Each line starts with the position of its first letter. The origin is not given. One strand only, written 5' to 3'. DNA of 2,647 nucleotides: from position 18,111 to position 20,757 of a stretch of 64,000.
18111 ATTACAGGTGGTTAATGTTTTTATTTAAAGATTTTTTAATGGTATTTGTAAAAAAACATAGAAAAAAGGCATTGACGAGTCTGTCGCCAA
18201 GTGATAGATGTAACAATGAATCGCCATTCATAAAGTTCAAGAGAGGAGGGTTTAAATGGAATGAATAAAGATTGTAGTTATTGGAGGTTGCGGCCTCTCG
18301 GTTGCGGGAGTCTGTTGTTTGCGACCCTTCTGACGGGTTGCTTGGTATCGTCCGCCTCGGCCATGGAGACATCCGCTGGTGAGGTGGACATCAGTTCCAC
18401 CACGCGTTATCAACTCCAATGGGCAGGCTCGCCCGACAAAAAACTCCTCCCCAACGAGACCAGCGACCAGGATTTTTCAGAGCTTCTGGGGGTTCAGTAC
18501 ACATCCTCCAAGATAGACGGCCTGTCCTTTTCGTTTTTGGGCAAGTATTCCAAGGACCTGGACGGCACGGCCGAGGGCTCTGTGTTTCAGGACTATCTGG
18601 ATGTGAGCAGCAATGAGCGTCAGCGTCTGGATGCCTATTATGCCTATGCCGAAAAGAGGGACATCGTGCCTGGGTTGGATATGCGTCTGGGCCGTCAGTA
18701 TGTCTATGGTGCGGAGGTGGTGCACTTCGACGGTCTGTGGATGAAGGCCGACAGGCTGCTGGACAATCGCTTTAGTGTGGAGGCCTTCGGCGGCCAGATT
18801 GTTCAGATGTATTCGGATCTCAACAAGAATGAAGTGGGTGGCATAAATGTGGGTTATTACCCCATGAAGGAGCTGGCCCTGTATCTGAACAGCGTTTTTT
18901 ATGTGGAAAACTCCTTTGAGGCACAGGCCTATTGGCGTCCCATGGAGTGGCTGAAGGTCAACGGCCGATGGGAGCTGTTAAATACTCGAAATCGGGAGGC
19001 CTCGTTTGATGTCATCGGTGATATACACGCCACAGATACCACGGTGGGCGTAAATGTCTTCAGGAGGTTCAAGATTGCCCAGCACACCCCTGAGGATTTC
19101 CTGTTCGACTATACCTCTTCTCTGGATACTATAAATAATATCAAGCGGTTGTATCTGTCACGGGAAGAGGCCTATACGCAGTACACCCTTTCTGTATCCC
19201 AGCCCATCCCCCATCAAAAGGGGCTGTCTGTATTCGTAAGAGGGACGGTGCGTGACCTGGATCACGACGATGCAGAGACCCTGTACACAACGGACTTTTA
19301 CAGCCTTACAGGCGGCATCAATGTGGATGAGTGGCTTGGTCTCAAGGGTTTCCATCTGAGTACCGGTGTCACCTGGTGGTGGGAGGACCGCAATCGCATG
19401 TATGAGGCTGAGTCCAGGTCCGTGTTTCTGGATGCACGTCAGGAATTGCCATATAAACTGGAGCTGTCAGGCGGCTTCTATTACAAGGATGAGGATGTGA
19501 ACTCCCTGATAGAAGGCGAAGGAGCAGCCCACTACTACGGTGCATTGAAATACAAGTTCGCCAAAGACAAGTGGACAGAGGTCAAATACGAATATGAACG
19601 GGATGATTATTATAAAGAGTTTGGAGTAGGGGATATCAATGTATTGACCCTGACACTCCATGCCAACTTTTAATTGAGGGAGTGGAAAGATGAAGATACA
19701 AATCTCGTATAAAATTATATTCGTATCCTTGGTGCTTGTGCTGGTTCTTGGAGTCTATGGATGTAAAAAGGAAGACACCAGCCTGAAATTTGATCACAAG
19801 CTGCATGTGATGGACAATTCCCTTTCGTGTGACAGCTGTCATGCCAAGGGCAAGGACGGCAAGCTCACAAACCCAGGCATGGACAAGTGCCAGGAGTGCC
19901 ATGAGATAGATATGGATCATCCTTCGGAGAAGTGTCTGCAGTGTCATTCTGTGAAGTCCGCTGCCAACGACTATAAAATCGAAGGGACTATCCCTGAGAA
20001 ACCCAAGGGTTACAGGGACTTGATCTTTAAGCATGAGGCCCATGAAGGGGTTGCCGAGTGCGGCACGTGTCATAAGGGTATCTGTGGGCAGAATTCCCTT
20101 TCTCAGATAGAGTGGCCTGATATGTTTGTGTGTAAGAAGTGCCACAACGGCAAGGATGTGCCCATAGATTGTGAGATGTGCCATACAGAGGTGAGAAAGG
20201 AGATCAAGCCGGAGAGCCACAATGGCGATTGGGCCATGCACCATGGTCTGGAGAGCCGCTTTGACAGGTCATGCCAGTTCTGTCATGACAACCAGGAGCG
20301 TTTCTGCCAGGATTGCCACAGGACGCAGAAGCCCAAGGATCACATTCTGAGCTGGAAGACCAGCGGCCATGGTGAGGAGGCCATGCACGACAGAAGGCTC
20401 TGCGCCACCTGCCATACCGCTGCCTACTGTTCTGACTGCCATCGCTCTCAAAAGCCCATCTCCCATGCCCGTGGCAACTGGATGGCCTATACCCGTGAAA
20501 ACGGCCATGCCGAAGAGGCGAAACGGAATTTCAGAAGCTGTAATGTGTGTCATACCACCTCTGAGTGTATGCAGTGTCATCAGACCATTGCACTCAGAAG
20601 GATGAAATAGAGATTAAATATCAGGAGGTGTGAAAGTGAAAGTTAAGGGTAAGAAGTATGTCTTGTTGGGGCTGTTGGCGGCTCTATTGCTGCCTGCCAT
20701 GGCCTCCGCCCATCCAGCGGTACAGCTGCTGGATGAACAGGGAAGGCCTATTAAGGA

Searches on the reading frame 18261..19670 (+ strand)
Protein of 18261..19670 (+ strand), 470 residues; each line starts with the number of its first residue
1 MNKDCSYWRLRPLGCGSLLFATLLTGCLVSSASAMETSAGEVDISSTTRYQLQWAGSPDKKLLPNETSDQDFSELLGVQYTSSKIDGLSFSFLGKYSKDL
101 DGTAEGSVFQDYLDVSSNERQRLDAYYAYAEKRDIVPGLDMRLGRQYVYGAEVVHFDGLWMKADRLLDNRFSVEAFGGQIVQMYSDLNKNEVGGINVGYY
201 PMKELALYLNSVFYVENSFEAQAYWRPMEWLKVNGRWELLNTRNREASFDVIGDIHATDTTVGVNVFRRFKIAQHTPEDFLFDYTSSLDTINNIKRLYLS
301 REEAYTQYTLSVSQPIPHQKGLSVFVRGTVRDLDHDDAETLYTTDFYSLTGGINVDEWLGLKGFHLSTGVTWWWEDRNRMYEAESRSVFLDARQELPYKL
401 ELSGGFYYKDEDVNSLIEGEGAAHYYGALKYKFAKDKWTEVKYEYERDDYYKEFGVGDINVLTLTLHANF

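Call 7: search_protein_families(library=pfam, proteins=[window:18261-19670:+], max_evalue=0.01)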
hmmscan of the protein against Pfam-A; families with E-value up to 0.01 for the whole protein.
window:18261-19670:+ (470 aa): 0 families

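Call 27: search_protein_families(library=ncbifam, proteins=[window:18261-19670:+], max_evalue=0.01)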
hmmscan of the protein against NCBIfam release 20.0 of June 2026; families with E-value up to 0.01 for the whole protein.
window:18261-19670:+ (470 aa): 0 families

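Call 49: find_homologous_proteins(query=window:18261-19670:+, max_evalue=0.00001)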
Query window:18261-19670:+ (470 aa): 51 proteins with E <= 0.00001 among 5308 candidates.
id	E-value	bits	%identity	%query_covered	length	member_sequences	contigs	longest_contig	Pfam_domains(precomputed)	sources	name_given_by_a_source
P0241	0.0e+0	1084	100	100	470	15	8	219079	-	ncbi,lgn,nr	ncbi:MAG: hypothetical protein PHC35_07925 [Deltaproteobacteria bacterium]|nr:hypothetical protein [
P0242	6.1e-283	957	87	100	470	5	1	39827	-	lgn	-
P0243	8.6e-206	703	68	94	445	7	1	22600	-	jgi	jgi:hypothetical protein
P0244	8.5e-176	604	57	96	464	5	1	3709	-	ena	-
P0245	1.9e-173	596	59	98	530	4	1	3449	-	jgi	-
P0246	1.4e-147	511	52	96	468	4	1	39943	-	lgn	-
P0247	4.0e-145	503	51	96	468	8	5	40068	-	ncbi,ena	-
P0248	3.4e-144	500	50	95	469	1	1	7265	-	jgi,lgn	-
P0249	3.6e-144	500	51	96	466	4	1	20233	-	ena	-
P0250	1.3e-142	494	50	97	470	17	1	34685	-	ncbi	-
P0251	2.5e-141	490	51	96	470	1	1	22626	-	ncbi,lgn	-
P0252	6.8e-139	482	48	100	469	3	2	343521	-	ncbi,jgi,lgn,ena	-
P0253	6.8e-139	482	51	97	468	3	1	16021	-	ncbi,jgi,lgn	-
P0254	8.4e-137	475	49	97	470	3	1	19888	-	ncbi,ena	-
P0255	1.0e-136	475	51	96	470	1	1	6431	-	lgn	-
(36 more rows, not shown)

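Call 58: predict_structure(alignment_id=A7)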
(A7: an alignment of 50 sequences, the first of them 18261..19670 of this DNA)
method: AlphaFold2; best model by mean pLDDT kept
length: 470 residues; sequences in the alignment: 50
mean_pLDDT: 81.1   pTM: 0.75
mean pLDDT of the five models: 81.1, 80.5, 80.5, 80.3, 79.2
residues with pLDDT >= 90: 232; 70-90: 116; 50-70: 74; < 50: 48
segments of 3 or more residues with pLDDT < 50: 1-12, 29-36, 115-117, 277-300
pLDDT, mean of each block of 10 residues (from residue 1): 42 56 57 50 93 81 77 92 94 89 69 54 89 94 92 89 90 95 62 95 96 89 96 94 90 95 94 52 33 38 84 94 96 76 81 95 95 76 83 94 93 65 92 94 87 75 94
secondary structure, 60 per line:
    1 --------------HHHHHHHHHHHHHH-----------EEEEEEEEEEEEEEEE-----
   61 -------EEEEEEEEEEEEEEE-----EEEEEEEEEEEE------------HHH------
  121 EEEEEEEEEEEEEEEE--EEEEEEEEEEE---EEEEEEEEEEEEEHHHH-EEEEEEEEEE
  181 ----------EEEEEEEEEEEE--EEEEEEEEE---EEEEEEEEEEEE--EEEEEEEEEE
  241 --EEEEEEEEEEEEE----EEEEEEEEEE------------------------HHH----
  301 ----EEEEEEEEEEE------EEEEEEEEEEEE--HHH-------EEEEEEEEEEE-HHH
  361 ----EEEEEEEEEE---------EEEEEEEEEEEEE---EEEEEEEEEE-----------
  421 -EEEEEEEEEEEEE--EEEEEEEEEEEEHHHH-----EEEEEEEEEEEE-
elements in order: H15-28 E40-55 E68-82 E88-99 E121-136 E139-149 E153-165 H166-169 E171-180 E191-202 E205-213 E217-228 E231-240 E243-255 E260-269 E305-315 E322-333 E346-356 E365-374 E384-396 E400-409 E422-434 E437-448 H449-452 E458-469

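Call 60: fold_search(model_id=the predicted structure, library=pdb)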
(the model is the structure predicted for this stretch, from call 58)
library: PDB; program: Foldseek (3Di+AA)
matches with E <= 10: 768; with E <= 0.001: 307
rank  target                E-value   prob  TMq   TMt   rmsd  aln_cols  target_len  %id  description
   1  5ldt_A                5.0e-11  1.00  0.39  0.44  11.6       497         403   11  Crystal Structures of MOMP from Campylobacter jejuni (released 2016-10-26)
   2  9fy9_D                1.2e-10  1.00  0.48  0.36   9.5       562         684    8  Cryo-EM structure of the type 1 chaperone-usher pilus FimD-tip complex (FimDHGFC) - Conformer 1 (released 2025-06-04)
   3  3rfz_E                2.2e-10  1.00  0.41  0.28  15.3       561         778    7  Crystal structure of the FimD usher bound to its cognate FimC:FimH substrate (released 2011-06-01)
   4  5dl5                  8.6e-10  1.00  0.41  0.45  12.1       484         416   12  Crystal structure of Acinetobacter baumannii OccAB1 (released 2016-02-03)
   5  5ldv                  1.0e-09  1.00  0.38  0.42  12.7       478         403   12  Crystal Structures of MOMP from Campylobacter jejuni (released 2016-10-26)
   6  3rfz_B                1.1e-09  1.00  0.51  0.34   7.4       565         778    7  Crystal structure of the FimD usher bound to its cognate FimC:FimH substrate (released 2011-06-01)
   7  9fw9_D                1.8e-09  1.00  0.47  0.35  11.5       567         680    9  Cryo-EM structure of the type 1 pilus assembly platform as part of the FimA-bound chaperone-usher pilus complex (FimDH (released 2025-06-04)
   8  5dl7                  7.0e-09  1.00  0.46  0.51  10.2       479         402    9  Crystal structure of Acinetobacter baumannii OccAB3 (released 2016-02-03)
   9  3ohn_B                8.9e-09  1.00  0.36  0.37  13.3       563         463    7  Crystal structure of the FimD translocation domain (released 2011-06-01)
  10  3rbh_C                1.2e-08  1.00  0.40  0.44  11.4       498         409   10  Structure of alginate export protein AlgE from Pseudomonas aeruginosa (released 2011-07-27)
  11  4b61_B                1.2e-08  1.00  0.38  0.40  16.0       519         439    9  In meso structure of alginate transporter, AlgE, from Pseudomoas aeruginosa, PAO1. Crystal form 3. (released 2013-07-17)
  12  4xnk                  2.1e-08  1.00  0.36  0.39  15.1       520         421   11  X-ray structure of AlgE1 (released 2015-06-03)
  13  3ohn_A                2.2e-08  1.00  0.49  0.49  11.3       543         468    8  Crystal structure of the FimD translocation domain (released 2011-06-01)
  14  4b61_A                2.4e-08  1.00  0.38  0.40  15.1       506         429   11  In meso structure of alginate transporter, AlgE, from Pseudomoas aeruginosa, PAO1. Crystal form 3. (released 2013-07-17)
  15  5dl6                  3.0e-08  1.00  0.42  0.48  11.9       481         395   10  Crystal structure of Acinetobacter baumannii OccAB2 (released 2016-02-03)
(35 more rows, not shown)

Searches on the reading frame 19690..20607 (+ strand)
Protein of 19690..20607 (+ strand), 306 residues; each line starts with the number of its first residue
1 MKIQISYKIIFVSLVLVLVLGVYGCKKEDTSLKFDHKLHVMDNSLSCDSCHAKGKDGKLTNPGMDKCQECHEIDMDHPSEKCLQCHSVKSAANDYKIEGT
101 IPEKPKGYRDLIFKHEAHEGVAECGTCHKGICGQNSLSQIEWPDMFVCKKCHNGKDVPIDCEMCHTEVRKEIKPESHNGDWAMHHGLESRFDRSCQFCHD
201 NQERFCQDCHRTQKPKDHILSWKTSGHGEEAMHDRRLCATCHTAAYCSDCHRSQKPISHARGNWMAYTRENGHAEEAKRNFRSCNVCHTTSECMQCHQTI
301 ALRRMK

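Call 7: search_protein_families(library=pfam, proteins=[window:19690-20607:+], max_evalue=0.01)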
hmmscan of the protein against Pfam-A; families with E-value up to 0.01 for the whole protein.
window:19690-20607:+ (306 aa): 3 families
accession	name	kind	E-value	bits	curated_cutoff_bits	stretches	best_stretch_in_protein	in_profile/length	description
PF14522.11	Cytochrome_C7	-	9.4e-12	45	24.8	2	33-87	2-67/67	Cytochrome c7 and related cytochrome c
PF02085.21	Cytochrom_CIII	-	9.5e-08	32.8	22.9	0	147-203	32-86/101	Class III cytochrome C family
PF14537.11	Cytochrom_c3_2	-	2.2e-06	28.5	25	1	42-73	4-35/79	Cytochrome c3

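Call 27: search_protein_families(library=ncbifam, proteins=[window:19690-20607:+], max_evalue=0.01)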
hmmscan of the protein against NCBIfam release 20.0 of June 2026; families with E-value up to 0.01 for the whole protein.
window:19690-20607:+ (306 aa): 2 families
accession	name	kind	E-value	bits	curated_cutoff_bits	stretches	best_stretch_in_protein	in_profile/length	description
NF041781.1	mnquin_red_QrcA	equivalog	7.5e-09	35.4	180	1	12-138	6-134/174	menaquinone reductase multiheme cytochrome c subunit QrcA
TIGR04257.1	nanowire_3heme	domain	1.2e-05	25.4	40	1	104-166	6-75/75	c(7)-type cytochrome triheme domain-containing protein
